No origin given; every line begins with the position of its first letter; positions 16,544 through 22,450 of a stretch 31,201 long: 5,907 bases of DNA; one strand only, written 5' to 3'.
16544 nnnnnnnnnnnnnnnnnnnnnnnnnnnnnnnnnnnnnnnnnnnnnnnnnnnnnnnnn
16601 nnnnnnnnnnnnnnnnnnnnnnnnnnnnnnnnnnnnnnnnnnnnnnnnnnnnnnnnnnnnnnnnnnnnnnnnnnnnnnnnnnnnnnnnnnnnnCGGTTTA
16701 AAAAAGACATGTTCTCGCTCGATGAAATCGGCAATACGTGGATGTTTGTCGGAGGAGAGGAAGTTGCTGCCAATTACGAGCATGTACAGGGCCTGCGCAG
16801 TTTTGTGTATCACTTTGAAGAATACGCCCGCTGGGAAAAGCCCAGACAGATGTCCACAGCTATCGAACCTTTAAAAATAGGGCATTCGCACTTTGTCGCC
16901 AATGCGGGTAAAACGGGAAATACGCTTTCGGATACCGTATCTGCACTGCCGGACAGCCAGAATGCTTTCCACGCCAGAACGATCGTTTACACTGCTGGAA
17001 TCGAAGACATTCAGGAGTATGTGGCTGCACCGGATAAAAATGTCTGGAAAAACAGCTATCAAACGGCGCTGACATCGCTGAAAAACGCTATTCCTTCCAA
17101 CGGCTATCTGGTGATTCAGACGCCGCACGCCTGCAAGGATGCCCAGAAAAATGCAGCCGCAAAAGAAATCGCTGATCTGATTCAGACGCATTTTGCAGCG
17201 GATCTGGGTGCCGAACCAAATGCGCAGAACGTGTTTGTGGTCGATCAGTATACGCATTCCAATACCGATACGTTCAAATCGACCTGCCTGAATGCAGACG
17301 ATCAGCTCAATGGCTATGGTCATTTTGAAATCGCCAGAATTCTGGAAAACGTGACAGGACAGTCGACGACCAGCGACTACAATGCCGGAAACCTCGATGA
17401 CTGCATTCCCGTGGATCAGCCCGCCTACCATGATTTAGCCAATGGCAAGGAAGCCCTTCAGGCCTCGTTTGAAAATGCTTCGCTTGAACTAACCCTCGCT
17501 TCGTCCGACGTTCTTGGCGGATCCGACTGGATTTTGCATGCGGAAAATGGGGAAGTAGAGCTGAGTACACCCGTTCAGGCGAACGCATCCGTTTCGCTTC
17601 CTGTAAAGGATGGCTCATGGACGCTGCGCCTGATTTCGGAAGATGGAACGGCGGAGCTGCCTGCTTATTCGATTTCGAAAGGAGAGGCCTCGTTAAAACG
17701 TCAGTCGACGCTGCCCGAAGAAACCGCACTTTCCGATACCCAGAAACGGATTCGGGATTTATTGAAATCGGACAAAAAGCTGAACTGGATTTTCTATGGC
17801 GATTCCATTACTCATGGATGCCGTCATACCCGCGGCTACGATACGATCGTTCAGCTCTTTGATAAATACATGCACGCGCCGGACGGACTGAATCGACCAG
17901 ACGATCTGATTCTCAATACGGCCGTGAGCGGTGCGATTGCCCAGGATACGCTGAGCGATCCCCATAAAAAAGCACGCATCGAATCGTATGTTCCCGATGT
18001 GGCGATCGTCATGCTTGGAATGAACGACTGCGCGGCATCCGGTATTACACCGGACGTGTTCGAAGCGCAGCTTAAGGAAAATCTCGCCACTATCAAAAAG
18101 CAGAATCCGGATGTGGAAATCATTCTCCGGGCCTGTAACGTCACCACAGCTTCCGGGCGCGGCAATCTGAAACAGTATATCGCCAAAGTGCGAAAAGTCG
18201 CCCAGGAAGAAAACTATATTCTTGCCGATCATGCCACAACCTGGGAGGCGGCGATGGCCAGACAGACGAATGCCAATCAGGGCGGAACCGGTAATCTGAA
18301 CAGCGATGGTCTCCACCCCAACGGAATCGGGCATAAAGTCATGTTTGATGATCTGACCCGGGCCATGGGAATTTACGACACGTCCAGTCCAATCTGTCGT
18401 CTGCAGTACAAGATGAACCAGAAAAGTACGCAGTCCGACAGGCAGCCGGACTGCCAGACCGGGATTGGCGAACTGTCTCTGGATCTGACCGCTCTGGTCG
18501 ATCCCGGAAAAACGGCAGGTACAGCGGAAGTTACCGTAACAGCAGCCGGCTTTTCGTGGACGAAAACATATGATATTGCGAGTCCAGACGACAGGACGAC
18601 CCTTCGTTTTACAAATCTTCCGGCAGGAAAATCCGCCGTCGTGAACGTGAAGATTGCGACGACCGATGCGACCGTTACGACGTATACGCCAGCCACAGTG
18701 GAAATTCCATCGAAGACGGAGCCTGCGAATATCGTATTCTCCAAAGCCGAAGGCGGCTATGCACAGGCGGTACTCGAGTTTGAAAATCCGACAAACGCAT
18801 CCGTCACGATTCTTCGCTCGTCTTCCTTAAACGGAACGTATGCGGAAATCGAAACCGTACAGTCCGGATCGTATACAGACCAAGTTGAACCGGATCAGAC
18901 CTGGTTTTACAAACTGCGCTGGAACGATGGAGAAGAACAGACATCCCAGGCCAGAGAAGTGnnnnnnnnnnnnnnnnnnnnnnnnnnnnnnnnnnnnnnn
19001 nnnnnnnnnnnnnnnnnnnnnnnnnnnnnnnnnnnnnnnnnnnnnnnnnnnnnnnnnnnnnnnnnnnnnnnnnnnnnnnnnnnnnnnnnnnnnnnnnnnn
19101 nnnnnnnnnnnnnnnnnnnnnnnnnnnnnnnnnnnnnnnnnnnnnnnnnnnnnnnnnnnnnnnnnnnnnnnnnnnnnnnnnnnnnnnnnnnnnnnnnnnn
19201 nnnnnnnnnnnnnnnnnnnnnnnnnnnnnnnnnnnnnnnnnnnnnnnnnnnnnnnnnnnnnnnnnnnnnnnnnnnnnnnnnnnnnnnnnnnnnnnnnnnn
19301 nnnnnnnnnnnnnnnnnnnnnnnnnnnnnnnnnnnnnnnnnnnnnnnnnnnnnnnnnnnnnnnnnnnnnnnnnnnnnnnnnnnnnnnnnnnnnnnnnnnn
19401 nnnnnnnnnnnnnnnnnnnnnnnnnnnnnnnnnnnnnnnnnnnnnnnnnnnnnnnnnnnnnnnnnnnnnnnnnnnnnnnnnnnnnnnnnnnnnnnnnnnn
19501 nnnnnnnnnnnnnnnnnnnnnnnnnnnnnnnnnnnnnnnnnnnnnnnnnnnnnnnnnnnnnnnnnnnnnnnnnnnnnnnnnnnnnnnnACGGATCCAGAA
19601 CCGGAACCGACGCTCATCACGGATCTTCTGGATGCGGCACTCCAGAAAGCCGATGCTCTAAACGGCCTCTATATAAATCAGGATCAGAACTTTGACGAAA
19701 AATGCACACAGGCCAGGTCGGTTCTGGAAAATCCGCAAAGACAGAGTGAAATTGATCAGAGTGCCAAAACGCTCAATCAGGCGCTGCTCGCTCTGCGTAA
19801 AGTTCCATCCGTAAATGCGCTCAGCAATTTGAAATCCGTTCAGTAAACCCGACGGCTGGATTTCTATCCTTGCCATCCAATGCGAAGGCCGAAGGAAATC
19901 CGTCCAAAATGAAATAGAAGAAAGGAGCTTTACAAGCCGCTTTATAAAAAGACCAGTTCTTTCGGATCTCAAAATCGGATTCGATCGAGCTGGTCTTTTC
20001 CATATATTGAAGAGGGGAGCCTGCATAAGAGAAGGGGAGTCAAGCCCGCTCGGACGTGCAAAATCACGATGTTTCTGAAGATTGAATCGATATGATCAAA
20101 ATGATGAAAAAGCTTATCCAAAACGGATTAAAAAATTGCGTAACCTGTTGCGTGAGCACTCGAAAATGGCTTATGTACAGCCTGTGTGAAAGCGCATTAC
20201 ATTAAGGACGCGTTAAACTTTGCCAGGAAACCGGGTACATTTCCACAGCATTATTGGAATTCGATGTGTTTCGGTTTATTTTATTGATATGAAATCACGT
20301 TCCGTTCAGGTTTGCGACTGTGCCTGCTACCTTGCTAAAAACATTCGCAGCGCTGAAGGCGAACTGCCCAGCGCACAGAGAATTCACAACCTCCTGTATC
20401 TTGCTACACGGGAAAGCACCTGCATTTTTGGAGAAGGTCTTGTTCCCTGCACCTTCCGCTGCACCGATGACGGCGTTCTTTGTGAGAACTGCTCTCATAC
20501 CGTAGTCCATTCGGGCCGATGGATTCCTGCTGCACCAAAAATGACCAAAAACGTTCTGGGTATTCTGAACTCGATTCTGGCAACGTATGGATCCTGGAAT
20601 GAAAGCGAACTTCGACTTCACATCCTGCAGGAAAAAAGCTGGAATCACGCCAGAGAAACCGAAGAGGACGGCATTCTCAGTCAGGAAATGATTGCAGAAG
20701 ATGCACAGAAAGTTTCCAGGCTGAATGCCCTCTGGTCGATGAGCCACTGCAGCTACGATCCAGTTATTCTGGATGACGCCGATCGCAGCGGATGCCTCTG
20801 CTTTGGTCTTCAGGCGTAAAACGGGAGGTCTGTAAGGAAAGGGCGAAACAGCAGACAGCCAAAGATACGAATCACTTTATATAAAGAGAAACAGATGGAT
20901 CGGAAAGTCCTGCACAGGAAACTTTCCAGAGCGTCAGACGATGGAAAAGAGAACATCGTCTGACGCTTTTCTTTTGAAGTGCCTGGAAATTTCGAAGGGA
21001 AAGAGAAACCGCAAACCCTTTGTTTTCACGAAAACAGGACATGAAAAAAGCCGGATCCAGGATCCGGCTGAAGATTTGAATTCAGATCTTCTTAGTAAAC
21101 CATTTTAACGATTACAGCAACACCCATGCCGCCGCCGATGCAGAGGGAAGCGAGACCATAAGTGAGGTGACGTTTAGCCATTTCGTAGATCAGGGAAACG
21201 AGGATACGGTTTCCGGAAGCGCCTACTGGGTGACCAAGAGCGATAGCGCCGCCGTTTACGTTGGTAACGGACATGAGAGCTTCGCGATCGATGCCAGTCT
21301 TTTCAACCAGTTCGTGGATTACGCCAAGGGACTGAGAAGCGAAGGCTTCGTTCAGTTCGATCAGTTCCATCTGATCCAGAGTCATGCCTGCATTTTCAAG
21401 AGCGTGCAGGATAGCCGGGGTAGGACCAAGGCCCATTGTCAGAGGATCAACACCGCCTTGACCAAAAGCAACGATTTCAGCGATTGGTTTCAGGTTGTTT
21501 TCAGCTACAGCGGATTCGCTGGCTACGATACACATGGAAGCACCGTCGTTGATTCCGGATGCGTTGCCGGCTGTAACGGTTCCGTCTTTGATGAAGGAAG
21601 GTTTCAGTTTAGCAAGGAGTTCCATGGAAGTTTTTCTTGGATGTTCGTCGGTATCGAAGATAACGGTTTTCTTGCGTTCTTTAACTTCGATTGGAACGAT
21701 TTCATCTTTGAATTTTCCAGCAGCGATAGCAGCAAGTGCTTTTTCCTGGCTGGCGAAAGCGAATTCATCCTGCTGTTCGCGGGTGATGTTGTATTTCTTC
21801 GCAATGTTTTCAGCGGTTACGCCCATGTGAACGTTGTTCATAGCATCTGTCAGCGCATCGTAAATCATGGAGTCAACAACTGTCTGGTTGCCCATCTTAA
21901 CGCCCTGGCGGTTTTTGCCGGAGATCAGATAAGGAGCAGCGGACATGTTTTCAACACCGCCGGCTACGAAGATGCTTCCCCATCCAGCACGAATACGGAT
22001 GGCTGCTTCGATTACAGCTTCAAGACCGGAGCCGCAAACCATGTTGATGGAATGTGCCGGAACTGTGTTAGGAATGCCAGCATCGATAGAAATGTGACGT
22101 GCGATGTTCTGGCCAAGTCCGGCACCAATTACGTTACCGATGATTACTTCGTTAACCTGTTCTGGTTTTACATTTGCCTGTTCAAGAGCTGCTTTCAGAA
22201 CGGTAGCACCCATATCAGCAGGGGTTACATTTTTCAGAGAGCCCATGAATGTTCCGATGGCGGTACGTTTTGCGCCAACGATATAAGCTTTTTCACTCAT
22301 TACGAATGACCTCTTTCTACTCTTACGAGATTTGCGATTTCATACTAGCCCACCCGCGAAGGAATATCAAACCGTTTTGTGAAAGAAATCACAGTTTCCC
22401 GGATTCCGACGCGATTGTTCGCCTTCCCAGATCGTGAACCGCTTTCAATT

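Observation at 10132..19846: Tandem paralogous giant secreted LamG / SGNH-esterase proteins with an unusual module order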

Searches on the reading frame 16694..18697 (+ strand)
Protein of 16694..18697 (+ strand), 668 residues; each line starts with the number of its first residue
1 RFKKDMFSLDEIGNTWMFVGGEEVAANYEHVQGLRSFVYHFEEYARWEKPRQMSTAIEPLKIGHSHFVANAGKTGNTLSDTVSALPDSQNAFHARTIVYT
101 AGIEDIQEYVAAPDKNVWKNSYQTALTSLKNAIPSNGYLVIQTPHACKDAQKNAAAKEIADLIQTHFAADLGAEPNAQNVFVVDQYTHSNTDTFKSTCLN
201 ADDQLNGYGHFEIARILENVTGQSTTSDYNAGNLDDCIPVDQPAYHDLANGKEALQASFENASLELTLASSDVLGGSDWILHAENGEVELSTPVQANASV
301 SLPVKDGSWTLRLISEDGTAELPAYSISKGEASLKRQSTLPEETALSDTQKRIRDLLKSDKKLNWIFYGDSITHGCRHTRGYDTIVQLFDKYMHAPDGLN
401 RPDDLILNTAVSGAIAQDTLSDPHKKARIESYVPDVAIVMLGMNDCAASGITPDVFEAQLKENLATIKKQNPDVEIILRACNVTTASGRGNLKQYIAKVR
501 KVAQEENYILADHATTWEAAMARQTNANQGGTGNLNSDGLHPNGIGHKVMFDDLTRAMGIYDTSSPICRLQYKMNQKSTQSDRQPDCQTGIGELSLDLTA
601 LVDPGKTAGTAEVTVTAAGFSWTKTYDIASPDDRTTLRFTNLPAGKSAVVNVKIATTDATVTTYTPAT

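Call 33: search_solved_structures(query=A3, max_evalue=0.01, show_alignments=2)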
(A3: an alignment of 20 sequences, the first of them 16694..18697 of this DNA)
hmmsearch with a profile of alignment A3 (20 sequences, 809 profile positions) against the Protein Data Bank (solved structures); distinct sequences matched with E-value up to 0.01: 42.
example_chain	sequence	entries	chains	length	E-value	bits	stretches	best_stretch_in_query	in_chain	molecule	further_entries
4oao_A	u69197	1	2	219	3e-17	65.4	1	396-588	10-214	Acetyl xylan esterase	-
4oap_A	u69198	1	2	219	3.5e-17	65.2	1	396-588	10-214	Acetyl xylan esterase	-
3w7v_A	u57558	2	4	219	3.6e-17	65.2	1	396-588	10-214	Acetyl xylan esterase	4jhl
5bn1_A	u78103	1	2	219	3.6e-17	65.1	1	396-588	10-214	Acetyl xylan esterase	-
4jj4_A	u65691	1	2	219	5.2e-17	64.6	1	396-588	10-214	Acetyl xylan esterase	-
4jko_A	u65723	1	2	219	2.1e-16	62.6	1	434-588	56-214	Acetyl xylan esterase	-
4jj6_A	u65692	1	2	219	1.9e-15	59.4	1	396-588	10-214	Acetyl xylan esterase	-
3rjt_A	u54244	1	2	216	3.5e-14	55.3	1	434-587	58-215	Lipolytic protein G-D-S-L family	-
5jd3_A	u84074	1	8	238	1.2e-13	53.5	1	435-586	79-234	LAE5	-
4q9a_A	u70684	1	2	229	5.6e-13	51.3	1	436-588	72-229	Tat pathway signal sequence domain protein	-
1yzf_A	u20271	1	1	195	7.9e-10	40.9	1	430-549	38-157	lipase/acylhydrolase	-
8gkd_A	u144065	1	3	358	1e-08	37.2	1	458-584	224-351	SGNH hydrolase-type esterase domain-containing protein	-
8gld_A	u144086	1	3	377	1.1e-08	37.1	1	458-584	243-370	SGNH hydrolase-type esterase domain-containing protein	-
7ddy_D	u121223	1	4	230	1.6e-08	36.5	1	389-583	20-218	G-D-S-L family lipolytic protein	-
9hi6_A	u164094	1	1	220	4.1e-07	31.9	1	438-581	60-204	FI6-focused design_04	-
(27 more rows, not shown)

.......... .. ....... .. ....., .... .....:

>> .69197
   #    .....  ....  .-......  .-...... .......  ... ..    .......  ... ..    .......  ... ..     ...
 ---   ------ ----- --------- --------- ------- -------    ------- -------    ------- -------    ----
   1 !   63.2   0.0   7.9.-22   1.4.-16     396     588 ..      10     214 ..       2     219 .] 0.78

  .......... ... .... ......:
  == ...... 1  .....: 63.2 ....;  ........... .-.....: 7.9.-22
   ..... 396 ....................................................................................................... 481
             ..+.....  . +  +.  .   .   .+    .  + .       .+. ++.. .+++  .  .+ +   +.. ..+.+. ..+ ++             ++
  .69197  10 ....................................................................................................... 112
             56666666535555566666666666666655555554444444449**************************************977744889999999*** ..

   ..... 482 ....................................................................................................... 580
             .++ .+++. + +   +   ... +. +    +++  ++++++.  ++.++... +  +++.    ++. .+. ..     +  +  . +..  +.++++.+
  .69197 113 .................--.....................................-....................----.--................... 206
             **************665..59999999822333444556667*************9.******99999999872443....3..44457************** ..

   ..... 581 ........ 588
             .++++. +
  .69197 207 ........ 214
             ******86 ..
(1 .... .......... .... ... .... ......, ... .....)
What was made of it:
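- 17759..18385 (+): B intact SGNH esterase with a full Ser/Gly/Asn/His set plus DxxH (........). The PDB profile search puts Axe2 first at 3e-17 (call 33).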

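Call 34: find_homologous_proteins(query=A3, max_evalue=1e-10)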
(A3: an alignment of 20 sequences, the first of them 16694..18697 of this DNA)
Query A3 (20 sequences) (668 aa, profile of the alignment): 7 proteins with E <= 1e-10 among 8000 candidates.
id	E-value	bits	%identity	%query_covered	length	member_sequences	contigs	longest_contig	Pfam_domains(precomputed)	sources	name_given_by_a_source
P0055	3.3e-255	867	31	84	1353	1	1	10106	PF04311.21,PF04122.18,PF13472.13,PF00657.29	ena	-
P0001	2.4e-209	716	100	100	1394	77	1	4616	PF13385.14,PF02210.32,PF13472.13,PF00657.29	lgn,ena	-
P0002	1.1e-182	628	69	100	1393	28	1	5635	PF02210.32,PF13472.13,PF00657.29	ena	-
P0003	8.3e-181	621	51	100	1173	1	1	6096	PF13385.14,PF02210.32,PF00054.31,PF13472.13,PF00657.29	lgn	-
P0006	3.5e-177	609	42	98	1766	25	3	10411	PF09479.17,PF02973.23,PF02210.32,PF13472.13,PF00657.29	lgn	-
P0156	1.2e-43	168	32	31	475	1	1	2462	PF13472.13,PF00657.29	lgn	-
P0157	8.9e-15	72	22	43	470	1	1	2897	PF13472.13,PF00657.29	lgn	-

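Call 43: predict_structure(alignment_id=A4)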
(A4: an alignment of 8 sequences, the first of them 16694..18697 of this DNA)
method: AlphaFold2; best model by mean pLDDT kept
length: 668 residues; sequences in the alignment: 8
mean_pLDDT: 85.3   pTM: 0.87
mean pLDDT of the five models: 85.3, 83.8, 83.2, 81.9, 78.9
residues with pLDDT >= 90: 344; 70-90: 227; 50-70: 85; < 50: 12
segments of 3 or more residues with pLDDT < 50: 526-533
pLDDT, mean of each block of 10 residues (from residue 1): 80 87 77 72 76 57 75 92 94 94 95 97 97 91 96 98 96 81 96 93 86 87 65 68 89 89 89 94 92 95 89 95 93 90 93 95 89 64 84 90 89 65 84 93 72 90 94 95 58 86 95 83 52 53 80 95 91 80 91 89 78 93 81 79 90 82 93
secondary structure, 60 per line:
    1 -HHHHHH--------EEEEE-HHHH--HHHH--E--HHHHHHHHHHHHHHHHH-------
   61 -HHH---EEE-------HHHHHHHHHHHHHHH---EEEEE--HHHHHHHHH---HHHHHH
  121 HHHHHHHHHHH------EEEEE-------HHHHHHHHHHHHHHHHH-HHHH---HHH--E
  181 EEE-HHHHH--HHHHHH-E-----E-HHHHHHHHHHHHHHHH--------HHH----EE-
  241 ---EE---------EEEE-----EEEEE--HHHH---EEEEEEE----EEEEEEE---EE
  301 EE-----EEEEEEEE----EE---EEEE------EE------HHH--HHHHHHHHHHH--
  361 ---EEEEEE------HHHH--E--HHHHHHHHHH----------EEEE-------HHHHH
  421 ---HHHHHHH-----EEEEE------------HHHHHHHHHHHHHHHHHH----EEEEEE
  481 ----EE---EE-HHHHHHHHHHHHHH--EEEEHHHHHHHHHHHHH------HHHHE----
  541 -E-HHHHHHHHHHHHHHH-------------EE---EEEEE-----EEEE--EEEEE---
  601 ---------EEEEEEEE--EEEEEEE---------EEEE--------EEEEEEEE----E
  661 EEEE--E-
elements in order: H2-7 E16-20 H22-25 H28-31 H37-53 E68-70 H78-92 E96-100 H103-111 H115-131 E138-142 H150-166 H168-171 E180-183 H185-189 H192-197 H207-222 E255-258 E264-268 H271-274 E278-284 E289-295 E299-302 E308-315 E325-328 H348-358 E364-369 H376-379 H385-394 E405-408 H416-420 H424-430 E436-440 H453-470 E475-480 H493-506 E509-512 H513-525 H532-535 H544-558 E577-581 E587-590 E593-597 E610-617 E620-626 E636-639 E648-655 E660-664
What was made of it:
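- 16694..17401 (+): B pseudo-SGNH (aa 345-580). FVGGEE in place of GDS, GIED in place of GxND, VDQ in place of the family's VDH. Flavodoxin-like alternating strands and helices in the model (call 43).
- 18419..18697 (+): B second Ig-like beta-sandwich. Model strands at core residues 577-664 (call 43).
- On SGNH/GDSL hydrolase superfamily (upstream 'degenerate' domain): Alternating strand/helix pattern in a model with pLDDT 85 (call 43).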

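Call 45: fold_search(model_id=the predicted structure, library=pdb)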
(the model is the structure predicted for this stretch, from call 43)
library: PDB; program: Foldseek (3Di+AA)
matches with E <= 10: 1569; with E <= 0.001: 135
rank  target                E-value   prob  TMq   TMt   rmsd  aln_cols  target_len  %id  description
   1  4q9a_A                1.3e-08  1.00  0.26  0.74   3.9       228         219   19  Crystal structure of a putative GDSL-like lipase (PARMER_00689) from Parabacteroides merdae ATCC 43184 at 2.86 A resol (released 2014-06-25)
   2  4q9a_B                2.2e-08  1.00  0.26  0.74   3.9       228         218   19  Crystal structure of a putative GDSL-like lipase (PARMER_00689) from Parabacteroides merdae ATCC 43184 at 2.86 A resol (released 2014-06-25)
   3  4jko_A                3.2e-08  1.00  0.24  0.66   5.1       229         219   18  Crystal structure of a catalytic mutant of Axe2 (Axe2_S15A), an acetylxylan esterase from Geobacillus stearothermophil (released 2014-02-12)
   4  3skv_B                5.3e-08  1.00  0.22  0.41  16.9       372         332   16  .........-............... SsfX3 from a Tetracycline Biosynthetic Pathway (released 2011-10-05)
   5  4oap_A                6.0e-08  1.00  0.24  0.69   4.6       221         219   19  An Axe2 mutant (W190I), an acetyl-xylooligosaccharide esterase from Geobacillus Stearmophilus (released 2015-01-14)
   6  3rjt_A                6.7e-08  1.00  0.25  0.72   4.2       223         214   22  Crystal structure of lipolytic protein G-D-S-L family from Alicyclobacillus acidocaldarius subsp. acidocaldarius DSM 4 (released 2011-04-27)
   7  7ddy_B                8.9e-08  1.00  0.25  0.78   3.5       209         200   22  Crystal structure of an acetyl xylan esterase AlAXEase (released 2021-06-02)
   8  4oao_A                1.1e-07  1.00  0.24  0.69   4.6       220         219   20  A mutant of Axe2 (R55A), and acetyl-xylooligosaccharide esterase from Geobacillus Stearmophilus (released 2015-01-14)
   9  7ddy_A                1.2e-07  1.00  0.25  0.78   3.4       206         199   22  Crystal structure of an acetyl xylan esterase AlAXEase (released 2021-06-02)
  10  5bn1_A                1.3e-07  1.00  0.25  0.70   4.7       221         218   19  Structure of Axe2-W215I, an acetyl xylan esterase from Geobacillus stearothermophilus (released 2016-06-29)
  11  3skv_A                1.3e-07  1.00  0.22  0.38  17.2       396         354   15  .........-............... SsfX3 from a Tetracycline Biosynthetic Pathway (released 2011-10-05)
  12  5jd3_A                1.4e-07  1.00  0.25  0.71   4.3       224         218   20  Crystal structure of LAE5, an alpha/beta hydrolase enzyme from the metagenome of Lake Arreo, Spain (released 2016-05-04)
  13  7br2_B                1.7e-07  1.00  0.25  0.36  16.4       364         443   11  BT4096 a gut microbial diltiazem-metabolizing enzyme (released 2020-05-06)
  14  7br2_C                1.9e-07  1.00  0.22  0.32  16.1       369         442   12  BT4096 a gut microbial diltiazem-metabolizing enzyme (released 2020-05-06)
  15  5jd3_G                2.8e-07  1.00  0.25  0.72   4.3       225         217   20  Crystal structure of LAE5, an alpha/beta hydrolase enzyme from the metagenome of Lake Arreo, Spain (released 2016-05-04)
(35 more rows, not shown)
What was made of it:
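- Closest known: Geobacillus stearothermophilus Axe2. Same: The best solved match to the intact SGNH domain (E = 3e-17, call 33; Foldseek TM about 0.7, call 45).
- The best hits are the xylan esterase Axe2 and generic GDSL proteins (calls 33, 45). Weak fold matches to the peptidoglycan O-acetylesterase Ape1 (calls 33, 45).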

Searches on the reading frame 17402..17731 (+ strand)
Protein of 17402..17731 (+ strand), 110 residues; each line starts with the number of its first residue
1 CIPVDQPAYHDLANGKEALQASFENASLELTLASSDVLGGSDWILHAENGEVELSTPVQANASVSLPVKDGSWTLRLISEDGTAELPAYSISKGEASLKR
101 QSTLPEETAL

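Call 77: search_protein_families(library=pfam, proteins=[window:17402-17731:+], max_evalue=1)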
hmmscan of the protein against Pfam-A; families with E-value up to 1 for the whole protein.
window:17402-17731:+ (110 aa): 0 families
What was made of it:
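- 17402..17731 (+): B Ig-like beta-sandwich between the two SGNH-fold domains. No Pfam hit (call 77).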

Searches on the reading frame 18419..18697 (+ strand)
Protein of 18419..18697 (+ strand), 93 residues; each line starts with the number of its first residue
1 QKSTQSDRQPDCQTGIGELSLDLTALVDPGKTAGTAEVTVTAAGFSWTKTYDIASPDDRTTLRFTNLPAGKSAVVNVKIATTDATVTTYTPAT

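Call 77: search_protein_families(library=pfam, proteins=[window:18419-18697:+], max_evalue=1)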
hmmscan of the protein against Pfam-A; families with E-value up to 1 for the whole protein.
window:18419-18697:+ (93 aa): 1 family
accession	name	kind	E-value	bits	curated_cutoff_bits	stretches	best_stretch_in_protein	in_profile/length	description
PF18565.7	Glyco_hydro2_C5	-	0.097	13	32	1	10-46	62-98/103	Glycoside hydrolase family 2 C-terminal domain 5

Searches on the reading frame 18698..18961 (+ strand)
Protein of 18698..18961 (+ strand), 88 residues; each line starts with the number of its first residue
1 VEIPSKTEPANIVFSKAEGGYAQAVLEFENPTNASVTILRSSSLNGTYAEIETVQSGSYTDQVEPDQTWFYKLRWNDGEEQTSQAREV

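Call 77: search_protein_families(library=pfam, proteins=[window:18698-18961:+], max_evalue=1)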
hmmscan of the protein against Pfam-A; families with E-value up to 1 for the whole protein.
window:18698-18961:+ (88 aa): 2 families
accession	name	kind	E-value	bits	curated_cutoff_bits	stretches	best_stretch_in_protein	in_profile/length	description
PF17048.11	Ceramidse_alk_C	-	0.0072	16.6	30.5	1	43-83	78-122/169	Neutral/alkaline non-lysosomal ceramidase, C-terminal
PF24991.2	Ig_NUP210_4th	-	0.11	12.7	25.2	1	40-59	46-65/79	NUP210 forth Ig-like domain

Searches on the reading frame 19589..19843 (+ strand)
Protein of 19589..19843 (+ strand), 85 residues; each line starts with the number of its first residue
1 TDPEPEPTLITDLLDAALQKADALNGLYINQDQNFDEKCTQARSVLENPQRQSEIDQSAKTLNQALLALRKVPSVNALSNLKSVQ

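Call 77: search_protein_families(library=pfam, proteins=[window:19589-19843:+], max_evalue=1)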
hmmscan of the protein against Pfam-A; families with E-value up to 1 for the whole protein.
window:19589-19843:+ (85 aa): 2 families
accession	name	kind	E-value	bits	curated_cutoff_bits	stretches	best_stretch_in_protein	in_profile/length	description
PF22099.1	MRS2-like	-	0.014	15.1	27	1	8-64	167-224/241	Magnesium transporter MRS2-like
PF07554.19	FIVAR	-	0.024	15.7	29.2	1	14-69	5-70/71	FIVAR domain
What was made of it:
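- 19589..19843 (+): B PEPEP linker and FIVAR-like tail. PF07554, E = 0.024, below cutoff (call 77).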

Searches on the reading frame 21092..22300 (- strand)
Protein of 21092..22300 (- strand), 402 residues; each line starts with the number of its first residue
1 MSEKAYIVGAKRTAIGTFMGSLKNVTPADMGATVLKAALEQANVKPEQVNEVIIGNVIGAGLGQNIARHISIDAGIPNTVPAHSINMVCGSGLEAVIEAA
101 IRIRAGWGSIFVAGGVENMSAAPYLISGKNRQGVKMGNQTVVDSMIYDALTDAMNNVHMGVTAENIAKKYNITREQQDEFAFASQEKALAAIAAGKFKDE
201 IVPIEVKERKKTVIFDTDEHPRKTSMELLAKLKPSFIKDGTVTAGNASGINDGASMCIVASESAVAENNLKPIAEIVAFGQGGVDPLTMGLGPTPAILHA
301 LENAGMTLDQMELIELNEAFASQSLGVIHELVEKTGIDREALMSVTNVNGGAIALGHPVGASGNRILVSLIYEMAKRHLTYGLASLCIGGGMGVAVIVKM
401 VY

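Call 8: search_protein_families(library=pfam, proteins=[window:21092-22300:-], max_evalue=0.001)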
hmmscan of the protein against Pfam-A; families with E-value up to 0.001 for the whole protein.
window:21092-22300:- (402 aa): 2 families
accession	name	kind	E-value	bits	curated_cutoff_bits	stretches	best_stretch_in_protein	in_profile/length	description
PF00108.29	Thiolase_N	-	2.7e-99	332.2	26.4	1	6-263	2-260/260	Thiolase, N-terminal domain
PF02803.24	Thiolase_C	-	4.3e-41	139.8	27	1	270-399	1-122/123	Thiolase, C-terminal domain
